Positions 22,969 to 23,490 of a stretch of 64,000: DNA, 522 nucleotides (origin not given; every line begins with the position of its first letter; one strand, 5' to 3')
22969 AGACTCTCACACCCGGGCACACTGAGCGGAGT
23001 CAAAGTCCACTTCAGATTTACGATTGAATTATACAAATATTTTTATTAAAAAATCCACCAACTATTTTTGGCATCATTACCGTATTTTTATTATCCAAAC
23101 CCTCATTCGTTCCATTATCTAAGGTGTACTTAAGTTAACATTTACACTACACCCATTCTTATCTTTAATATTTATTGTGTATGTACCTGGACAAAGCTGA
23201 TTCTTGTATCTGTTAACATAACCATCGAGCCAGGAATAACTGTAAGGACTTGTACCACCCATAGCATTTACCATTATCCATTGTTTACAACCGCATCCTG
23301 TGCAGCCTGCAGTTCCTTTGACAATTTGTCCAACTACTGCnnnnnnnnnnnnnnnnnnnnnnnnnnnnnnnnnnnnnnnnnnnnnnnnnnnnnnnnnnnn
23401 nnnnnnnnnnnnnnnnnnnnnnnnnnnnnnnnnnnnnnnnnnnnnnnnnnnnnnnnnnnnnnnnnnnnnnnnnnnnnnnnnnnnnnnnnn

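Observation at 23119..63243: Invariant ~70-aa cysteine-rich C-terminal module on eight secreted proteins: candidate undescribed sorting/anchoring domain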

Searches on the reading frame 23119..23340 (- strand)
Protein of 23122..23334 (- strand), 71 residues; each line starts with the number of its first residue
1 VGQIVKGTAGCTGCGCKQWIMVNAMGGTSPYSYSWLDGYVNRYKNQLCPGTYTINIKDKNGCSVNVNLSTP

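Call 6: search_protein_families(library=pfam, proteins=[window:23122-23334:-], max_evalue=10)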
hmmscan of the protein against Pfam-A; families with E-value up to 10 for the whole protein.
seq(71 aa): 3 families
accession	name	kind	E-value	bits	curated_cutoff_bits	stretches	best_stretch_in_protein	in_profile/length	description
PF13573.12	SprB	-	0.00016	21.7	28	1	20-38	17-35/37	SprB repeat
PF07495.19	Y_Y_Y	-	0.04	14.3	26.6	1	45-61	33-49/65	Y_Y_Y domain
PF23585.1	DUF7137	-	0.051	13.7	27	1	18-62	55-101/137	Domain of unknown function (DUF7137)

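Call 7: search_protein_families(library=ncbifam, proteins=[window:23122-23334:-], max_evalue=10)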
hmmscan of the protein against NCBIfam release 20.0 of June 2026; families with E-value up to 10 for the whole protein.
seq(71 aa): 0 families

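Call 12: find_homologous_proteins(query=A1, max_evalue=0.001)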
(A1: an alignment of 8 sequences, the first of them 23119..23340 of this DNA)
Query A1 (8 sequences) (73 aa, profile of the alignment): 11 proteins with E <= 0.001 among 48 candidates.
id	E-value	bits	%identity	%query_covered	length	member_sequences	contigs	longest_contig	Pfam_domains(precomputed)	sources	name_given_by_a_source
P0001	4.8e-45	169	72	99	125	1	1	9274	-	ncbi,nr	ncbi:MAG: adhesin, partial [Bacteroidia bacterium]|nr:adhesin [Bacteroidia bacterium]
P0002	1.9e-44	167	79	100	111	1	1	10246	-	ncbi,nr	ncbi:MAG: hypothetical protein JNL63_10230, partial [Bacteroidia bacterium]|nr:hypothetical protein 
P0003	1.0e-38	149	72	99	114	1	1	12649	-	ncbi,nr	ncbi:MAG: hypothetical protein HYU69_03975 [Bacteroidetes bacterium]|nr:hypothetical protein [Bacter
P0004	1.8e-37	145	68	99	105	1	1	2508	-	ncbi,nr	ncbi:MAG: hypothetical protein JNL63_05345, partial [Bacteroidia bacterium]|nr:hypothetical protein 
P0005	1.5e-36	142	66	100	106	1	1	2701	-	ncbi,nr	ncbi:MAG: hypothetical protein IT235_00800, partial [Bacteroidia bacterium]|nr:hypothetical protein 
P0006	3.9e-36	141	62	100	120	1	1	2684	-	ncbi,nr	ncbi:MAG: hypothetical protein IT235_07215, partial [Bacteroidia bacterium]|nr:hypothetical protein 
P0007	2.2e-35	138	68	100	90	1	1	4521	-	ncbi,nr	ncbi:MAG: hypothetical protein IT235_03675, partial [Bacteroidia bacterium]|nr:hypothetical protein 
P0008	6.9e-32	127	72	92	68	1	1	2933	-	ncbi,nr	ncbi:MAG: hypothetical protein IT235_01085, partial [Bacteroidia bacterium]|nr:hypothetical protein 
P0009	3.4e-21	93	67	70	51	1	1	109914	-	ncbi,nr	ncbi:MAG: hypothetical protein HYU69_09810 [Bacteroidetes bacterium]|nr:hypothetical protein [Bacter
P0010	6.6e-6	44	43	47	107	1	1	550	PF13573.13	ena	-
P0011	1.1e-4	40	40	63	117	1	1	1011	PF13573.13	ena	-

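Call 19: search_protein_representatives(alignment_id=A1)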
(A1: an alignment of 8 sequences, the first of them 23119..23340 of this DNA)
Query: 8 sequences, 73 profile positions. Proteins with E-value up to 0.001 (for the whole library): 48707; up to 1e-10: 28233; up to 1e-30: 9781. The best 150 are listed.
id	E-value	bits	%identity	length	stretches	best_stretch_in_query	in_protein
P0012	0.0e+00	1547.7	-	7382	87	6-66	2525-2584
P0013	0.0e+00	1530.8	-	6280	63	24-71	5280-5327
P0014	0.0e+00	1520.3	-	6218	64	24-67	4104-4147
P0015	0.0e+00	1460.3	-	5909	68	16-67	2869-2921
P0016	0.0e+00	1365.8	-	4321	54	21-67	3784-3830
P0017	0.0e+00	1359.4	-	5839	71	22-68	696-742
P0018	0.0e+00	1349.0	-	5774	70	8-66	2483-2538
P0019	0.0e+00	1319.9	-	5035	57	11-68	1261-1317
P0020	0.0e+00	1295.7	-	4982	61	4-67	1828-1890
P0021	0.0e+00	1266.9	-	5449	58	16-70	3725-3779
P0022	0.0e+00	1246.2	-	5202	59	22-71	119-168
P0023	0.0e+00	1195.8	-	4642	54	11-65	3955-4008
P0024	0.0e+00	1182.2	-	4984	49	21-65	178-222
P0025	0.0e+00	1168.0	-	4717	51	9-66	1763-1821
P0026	0.0e+00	1159.0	-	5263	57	2-70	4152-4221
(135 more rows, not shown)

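Call 20: find_related_loci(query=A1, collection=genome_contigs, flank=6000)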
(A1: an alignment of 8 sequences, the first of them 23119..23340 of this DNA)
Query A1 (73 aa) in genome_contigs; peptide patterns used: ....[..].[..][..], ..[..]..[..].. (x = any residue, [..] = any of these).
153 stretches matched a pattern; 76 encode a relative of the query (tblastn E <= 1e-3); 70 distinct loci.
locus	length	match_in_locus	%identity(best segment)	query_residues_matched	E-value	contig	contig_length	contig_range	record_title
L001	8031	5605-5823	78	1-73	6e-39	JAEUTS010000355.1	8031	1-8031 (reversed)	MAG: Bacteroidia bacterium isolate new MAG-335 k141_1017105, whole genome shotgun sequence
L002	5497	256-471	78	2-73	1e-38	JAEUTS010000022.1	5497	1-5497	MAG: Bacteroidia bacterium isolate new MAG-335 k141_311615, whole genome shotgun sequence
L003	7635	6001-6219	75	1-73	3e-38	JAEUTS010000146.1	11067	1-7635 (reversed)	MAG: Bacteroidia bacterium isolate new MAG-335 k141_805072, whole genome shotgun sequence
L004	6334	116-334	79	1-73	7e-38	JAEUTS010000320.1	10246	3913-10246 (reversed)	MAG: Bacteroidia bacterium isolate new MAG-335 k141_1161856, whole genome shotgun sequence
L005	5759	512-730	78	1-73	8e-38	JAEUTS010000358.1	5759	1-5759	MAG: Bacteroidia bacterium isolate new MAG-335 k141_1178997, whole genome shotgun sequence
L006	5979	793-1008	78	2-73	5e-38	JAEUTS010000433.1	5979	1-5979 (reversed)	MAG: Bacteroidia bacterium isolate new MAG-335 k141_758726, whole genome shotgun sequence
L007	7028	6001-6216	78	2-73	6e-38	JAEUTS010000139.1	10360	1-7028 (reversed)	MAG: Bacteroidia bacterium isolate new MAG-335 k141_4012117, whole genome shotgun sequence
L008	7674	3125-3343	73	1-73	2e-37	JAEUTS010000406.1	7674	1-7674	MAG: Bacteroidia bacterium isolate new MAG-335 k141_2422735, whole genome shotgun sequence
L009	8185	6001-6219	78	1-73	3e-37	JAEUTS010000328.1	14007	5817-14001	MAG: Bacteroidia bacterium isolate new MAG-335 k141_2386570, whole genome shotgun sequence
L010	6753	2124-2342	78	1-73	3e-37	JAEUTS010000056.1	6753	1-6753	MAG: Bacteroidia bacterium isolate new MAG-335 k141_4138673, whole genome shotgun sequence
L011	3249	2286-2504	75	1-73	3e-37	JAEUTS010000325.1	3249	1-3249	MAG: Bacteroidia bacterium isolate new MAG-335 k141_3450786, whole genome shotgun sequence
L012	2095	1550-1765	79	2-73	3e-37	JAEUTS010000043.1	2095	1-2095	MAG: Bacteroidia bacterium isolate new MAG-335 k141_316059, whole genome shotgun sequence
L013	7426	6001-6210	79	4-73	2e-37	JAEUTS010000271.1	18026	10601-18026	MAG: Bacteroidia bacterium isolate new MAG-335 k141_69617, whole genome shotgun sequence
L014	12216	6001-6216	74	2-73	4e-37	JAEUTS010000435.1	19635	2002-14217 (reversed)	MAG: Bacteroidia bacterium isolate new MAG-335 k141_1370611, whole genome shotgun sequence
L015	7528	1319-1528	77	4-73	1e-36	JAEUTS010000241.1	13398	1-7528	MAG: Bacteroidia bacterium isolate new MAG-335 k141_3426551, whole genome shotgun sequence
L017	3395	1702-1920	70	1-73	4e-36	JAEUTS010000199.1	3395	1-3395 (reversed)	MAG: Bacteroidia bacterium isolate new MAG-335 k141_3717821, whole genome shotgun sequence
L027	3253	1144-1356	68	3-73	4e-34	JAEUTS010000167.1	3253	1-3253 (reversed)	MAG: Bacteroidia bacterium isolate new MAG-335 k141_194556, whole genome shotgun sequence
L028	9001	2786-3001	71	2-73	9e-34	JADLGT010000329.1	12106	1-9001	MAG: Bacteroidia bacterium isolate SJ452 c_000001637637, whole genome shotgun sequence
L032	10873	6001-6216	68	2-73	1e-32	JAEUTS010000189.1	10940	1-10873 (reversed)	MAG: Bacteroidia bacterium isolate new MAG-335 k141_1882997, whole genome shotgun sequence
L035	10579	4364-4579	69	4-73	8e-32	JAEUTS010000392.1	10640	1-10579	MAG: Bacteroidia bacterium isolate new MAG-335 k141_420466, whole genome shotgun sequence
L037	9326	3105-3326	66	2-73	7e-31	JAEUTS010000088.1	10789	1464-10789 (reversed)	MAG: Bacteroidia bacterium isolate new MAG-335 k141_2468339, whole genome shotgun sequence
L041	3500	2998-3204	64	5-73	2e-29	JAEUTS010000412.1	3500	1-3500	MAG: Bacteroidia bacterium isolate new MAG-335 k141_744405, whole genome shotgun sequence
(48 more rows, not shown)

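Call 58: search_protein_families(library=pfam, proteins=[L037:1221-3326:+, L041:1279-3204:+, L028:6089-9001:+, L001:1-1509:+, L032:3-2087:+, L017:1-1920:+, L015:2-1528:+, L027:1-1356:+, L035:248-4579:+, L004:2226-5681:+], max_evalue=0.001)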
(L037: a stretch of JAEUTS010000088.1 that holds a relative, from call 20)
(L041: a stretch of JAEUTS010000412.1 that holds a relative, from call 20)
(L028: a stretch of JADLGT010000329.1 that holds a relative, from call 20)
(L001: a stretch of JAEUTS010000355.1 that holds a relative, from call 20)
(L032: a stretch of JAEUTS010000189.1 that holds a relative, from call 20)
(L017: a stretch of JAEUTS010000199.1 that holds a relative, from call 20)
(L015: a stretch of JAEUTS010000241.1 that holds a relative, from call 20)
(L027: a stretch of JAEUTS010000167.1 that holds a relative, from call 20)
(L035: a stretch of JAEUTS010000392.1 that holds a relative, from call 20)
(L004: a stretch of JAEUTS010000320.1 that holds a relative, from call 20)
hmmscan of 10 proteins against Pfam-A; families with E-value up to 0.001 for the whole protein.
L037:1221-3326:+ (702 aa): 9 families
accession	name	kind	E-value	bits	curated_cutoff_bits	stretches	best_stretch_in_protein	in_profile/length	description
PF18911.6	PKD_4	-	1.9e-13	50.7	27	1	476-548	15-82/85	PKD domain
PF13415.12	Kelch_3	-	1.1e-11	45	22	0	289-332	1-37/48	Galactose oxidase, central domain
PF13573.12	SprB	-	4.5e-11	42.6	28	2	561-593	4-37/37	SprB repeat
PF13964.12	Kelch_6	-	1.1e-09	38.4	25.3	0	288-325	10-45/50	Kelch motif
PF13418.12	Kelch_4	-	1.4e-09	38.2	21.6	0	287-323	9-44/49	Galactose oxidase, central domain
PF24981.1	Beta-prop_ATRN-LZTR1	-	2.9e-08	33.8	50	1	215-339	1-97/289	Attractin/LZTR1 beta-propeller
PF00801.26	PKD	-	6.3e-07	29.8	23.5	1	492-545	27-77/80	PKD domain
PF01344.31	Kelch_1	-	1.3e-05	25.1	20.1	0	288-321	10-40/46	Kelch motif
PF07646.21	Kelch_2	-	1.6e-05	25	21.3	0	289-326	11-47/48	Kelch motif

L041:1279-3204:+ (642 aa): 10 families
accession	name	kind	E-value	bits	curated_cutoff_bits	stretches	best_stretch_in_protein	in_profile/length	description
PF13415.12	Kelch_3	-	2.4e-18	66.2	22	1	243-285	1-37/48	Galactose oxidase, central domain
PF24681.1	Kelch_KLHDC2_KLHL20_DRC7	-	1.8e-15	57.3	50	2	150-347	46-197/221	KLHDC2/KLHL20/DRC7 Kelch-repeats domain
PF24981.1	Beta-prop_ATRN-LZTR1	-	2.4e-14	53.7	50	1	241-348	47-142/289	Attractin/LZTR1 beta-propeller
PF18911.6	PKD_4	-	3e-14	53.3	27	1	406-490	3-82/85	PKD domain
PF13964.12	Kelch_6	-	6.6e-14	51.8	25.3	2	241-283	9-48/50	Kelch motif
PF13418.12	Kelch_4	-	5.2e-12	46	21.6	1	233-282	2-48/49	Galactose oxidase, central domain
PF00801.26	PKD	-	4.4e-07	30.2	23.5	1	435-490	28-80/80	PKD domain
PF13573.12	SprB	-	2.7e-06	27.3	28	1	501-534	2-36/37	SprB repeat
PF01344.31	Kelch_1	-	1.4e-05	24.9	20.1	0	242-274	10-40/46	Kelch motif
PF07646.21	Kelch_2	-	0.00074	19.8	21.3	0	45-66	25-46/48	Kelch motif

L028:6089-9001:+ (971 aa): 11 families
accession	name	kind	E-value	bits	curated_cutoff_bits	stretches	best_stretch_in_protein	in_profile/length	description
PF13573.12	SprB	-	3.4e-25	87.8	28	4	544-571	8-36/37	SprB repeat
PF18911.6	PKD_4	-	1.7e-14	54.1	27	1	443-529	3-84/85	PKD domain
PF24681.1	Kelch_KLHDC2_KLHL20_DRC7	-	1.3e-11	44.7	50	1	189-308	42-142/221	KLHDC2/KLHL20/DRC7 Kelch-repeats domain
PF13964.12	Kelch_6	-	2.5e-10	40.4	25.3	0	74-98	11-35/50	Kelch motif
PF01344.31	Kelch_1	-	2e-08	34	20.1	0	74-98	11-34/46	Kelch motif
PF24981.1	Beta-prop_ATRN-LZTR1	-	5.9e-08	32.7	50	1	208-323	48-155/289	Attractin/LZTR1 beta-propeller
PF13418.12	Kelch_4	-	9.3e-08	32.3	21.6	0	208-235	11-42/49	Galactose oxidase, central domain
PF00801.26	PKD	-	1.9e-07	31.4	23.5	1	454-524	11-77/80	PKD domain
PF13415.12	Kelch_3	-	2.7e-07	31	22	0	75-98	2-25/48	Galactose oxidase, central domain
PF23585.1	DUF7137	-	7.4e-05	22.9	27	0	685-754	31-102/137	Domain of unknown function (DUF7137)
PF18962.6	Por_Secre_tail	-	0.00032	21.4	27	0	653-676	45-68/75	Secretion system C-terminal sorting domain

L001:1-1509:+ (503 aa): 4 families
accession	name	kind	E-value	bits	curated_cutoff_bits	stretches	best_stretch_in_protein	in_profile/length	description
PF13573.12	SprB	-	1e-19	70.3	28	3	360-396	1-37/37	SprB repeat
PF23585.1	DUF7137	-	5.4e-08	33.1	27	0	307-347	65-105/137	Domain of unknown function (DUF7137)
PF00801.26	PKD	-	7.1e-07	29.6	23.5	1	213-276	13-80/80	PKD domain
PF08940.17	DUF1918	-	0.00037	20.5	24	0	380-397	30-48/58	Domain of unknown function (DUF1918)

L032:3-2087:+ (695 aa): 3 families
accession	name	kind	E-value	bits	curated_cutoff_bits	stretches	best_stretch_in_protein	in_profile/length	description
PF13573.12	SprB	-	1.8e-11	43.9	28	3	552-588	1-37/37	SprB repeat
PF06832.18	BiPBP_C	-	1e-05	25.8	26.8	0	273-307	51-87/90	Penicillin-Binding Protein C-terminus Family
PF07495.19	Y_Y_Y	-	6.8e-05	23.1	26.6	0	662-685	26-49/65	Y_Y_Y domain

L017:1-1920:+ (640 aa): 1 family
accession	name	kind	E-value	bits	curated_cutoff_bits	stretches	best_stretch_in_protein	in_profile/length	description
PF13573.12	SprB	-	7.2e-15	54.8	28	4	499-533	2-37/37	SprB repeat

L015:2-1528:+ (509 aa): 4 families
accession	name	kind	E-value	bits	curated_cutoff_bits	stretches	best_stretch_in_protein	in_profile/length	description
PF13573.12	SprB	-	9.2e-18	64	28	2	133-167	3-37/37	SprB repeat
PF00801.26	PKD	-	2.6e-06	27.8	23.5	1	207-271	2-68/80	PKD domain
PF07495.19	Y_Y_Y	-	2.3e-05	24.6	26.6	0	244-278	23-56/65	Y_Y_Y domain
PF08940.17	DUF1918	-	0.00024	21.1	24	0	309-326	29-47/58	Domain of unknown function (DUF1918)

L027:1-1356:+ (452 aa): 1 family
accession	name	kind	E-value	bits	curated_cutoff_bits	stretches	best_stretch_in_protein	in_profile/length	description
PF13573.12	SprB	-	8.9e-19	67.3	28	3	6-40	2-36/37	SprB repeat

L035:248-4579:+ (1444 aa): 5 families
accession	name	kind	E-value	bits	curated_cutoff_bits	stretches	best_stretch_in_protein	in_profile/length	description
PF13573.12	SprB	-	5.9e-47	157.4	28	4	1302-1333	5-36/37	SprB repeat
PF25778.1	DUF7948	-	5.1e-42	144.8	27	1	93-317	1-214/214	Domain of unknown function (DUF7948)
PF23585.1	DUF7137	-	5.5e-11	42.8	27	0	705-746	57-97/137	Domain of unknown function (DUF7137)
PF07495.19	Y_Y_Y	-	6.2e-07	29.7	26.6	0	1406-1437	21-52/65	Y_Y_Y domain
PF22352.2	K319L-like_PKD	-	0.00058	20.2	27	0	1034-1065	50-83/84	K319L-like, PKD domain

L004:2226-5681:+ (1152 aa): 6 families
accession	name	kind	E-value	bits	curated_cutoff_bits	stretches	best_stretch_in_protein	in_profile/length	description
PF25778.1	DUF7948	-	7.9e-51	173.6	27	1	48-275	1-214/214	Domain of unknown function (DUF7948)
PF13573.12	SprB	-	3.5e-22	78.2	28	3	692-727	2-37/37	SprB repeat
PF22352.2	K319L-like_PKD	-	2.8e-05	24.4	27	0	972-1000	57-84/84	K319L-like, PKD domain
PF14269.12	Arylsulfotran_2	-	0.00056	19.8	27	0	237-332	206-300/301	Arylsulfotransferase (ASST)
PF06832.18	BiPBP_C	-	0.00084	19.6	26.8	0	801-828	58-87/90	Penicillin-Binding Protein C-terminus Family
PF00801.26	PKD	-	0.00096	19.5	23.5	1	844-923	2-80/80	PKD domain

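Call 72: find_related_loci(query=A1, collection=metagenome_contigs, flank=4000)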
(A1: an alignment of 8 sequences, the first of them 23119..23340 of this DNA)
Query A1 (73 aa) in metagenome_contigs; peptide patterns used: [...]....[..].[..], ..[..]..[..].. (x = any residue, [..] = any of these).
183 stretches matched a pattern; 15 encode a relative of the query (tblastn E <= 1e-3); 15 distinct loci.
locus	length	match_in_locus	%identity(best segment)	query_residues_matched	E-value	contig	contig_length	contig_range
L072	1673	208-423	61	2-73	2e-29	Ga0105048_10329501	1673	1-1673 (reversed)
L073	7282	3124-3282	47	18-70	2e-13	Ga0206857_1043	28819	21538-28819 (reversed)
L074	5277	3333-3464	52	28-71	6e-10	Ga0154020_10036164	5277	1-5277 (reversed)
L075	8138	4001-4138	49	26-72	8e-10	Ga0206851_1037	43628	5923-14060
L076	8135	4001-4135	49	23-65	1e-9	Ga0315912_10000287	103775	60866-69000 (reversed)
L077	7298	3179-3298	50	25-64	2e-9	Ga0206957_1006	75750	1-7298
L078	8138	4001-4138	46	23-68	4e-9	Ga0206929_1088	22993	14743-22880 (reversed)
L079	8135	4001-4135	44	21-65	3e-9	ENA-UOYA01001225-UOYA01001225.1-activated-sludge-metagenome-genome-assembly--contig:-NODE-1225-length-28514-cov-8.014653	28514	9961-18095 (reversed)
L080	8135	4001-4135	44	21-65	3e-9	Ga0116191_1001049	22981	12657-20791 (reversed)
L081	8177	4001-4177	36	10-65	2e-7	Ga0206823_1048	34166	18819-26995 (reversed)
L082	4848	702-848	43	18-65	5e-7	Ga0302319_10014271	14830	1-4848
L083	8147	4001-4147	43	18-65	5e-7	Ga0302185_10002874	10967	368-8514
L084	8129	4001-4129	49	24-65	2e-6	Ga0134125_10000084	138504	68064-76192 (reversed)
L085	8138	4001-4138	37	22-66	4e-6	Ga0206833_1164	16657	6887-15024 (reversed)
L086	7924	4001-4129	35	31-73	7e-5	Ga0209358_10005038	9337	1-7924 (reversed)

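Call 80: search_protein_families(library=pfam, alignment_id=A5, max_evalue=0.0001)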
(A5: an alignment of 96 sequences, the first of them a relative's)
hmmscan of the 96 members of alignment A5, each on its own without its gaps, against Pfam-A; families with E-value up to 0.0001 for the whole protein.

A. member 1, L006:4391-5977:+ (529 aa): 0 families

B. families by the number of members that match (of 96 scanned): 131 families (the first 25 are shown)
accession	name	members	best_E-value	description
PF00578.27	AhpC-TSA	4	2.4e-21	AhpC/TSA family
PF08534.16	Redoxin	4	4.8e-16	Redoxin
PF13905.12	Thioredoxin_8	3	1e-16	Thioredoxin-like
PF18911.6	PKD_4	2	3.8e-133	PKD domain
PF00801.26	PKD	2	1.6e-87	PKD domain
PF01370.27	Epimerase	2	7.6e-64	NAD dependent epimerase/dehydratase family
PF16363.11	GDP_Man_Dehyd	2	3.1e-55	GDP-mannose 4,6 dehydratase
PF12698.13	ABC2_membrane_3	2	9.9e-46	ABC-2 family transporter protein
PF08843.17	AbiEii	2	7.6e-30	Nucleotidyl transferase AbiEii toxin, Type IV TA system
PF25056.1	DUF7793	2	6.6e-25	Domain of unknown function (DUF7793)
PF18962.6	Por_Secre_tail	2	1.6e-13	Secretion system C-terminal sorting domain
PF00085.26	Thioredoxin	2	2e-11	Thioredoxin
PF13098.12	Thioredoxin_2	2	1.1e-08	Thioredoxin-like domain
PF02684.21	LpxB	1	1.9e-94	Lipid-A-disaccharide synthetase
PF09822.16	ABC_transp_aux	1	3.3e-90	ABC-type uncharacterized transport system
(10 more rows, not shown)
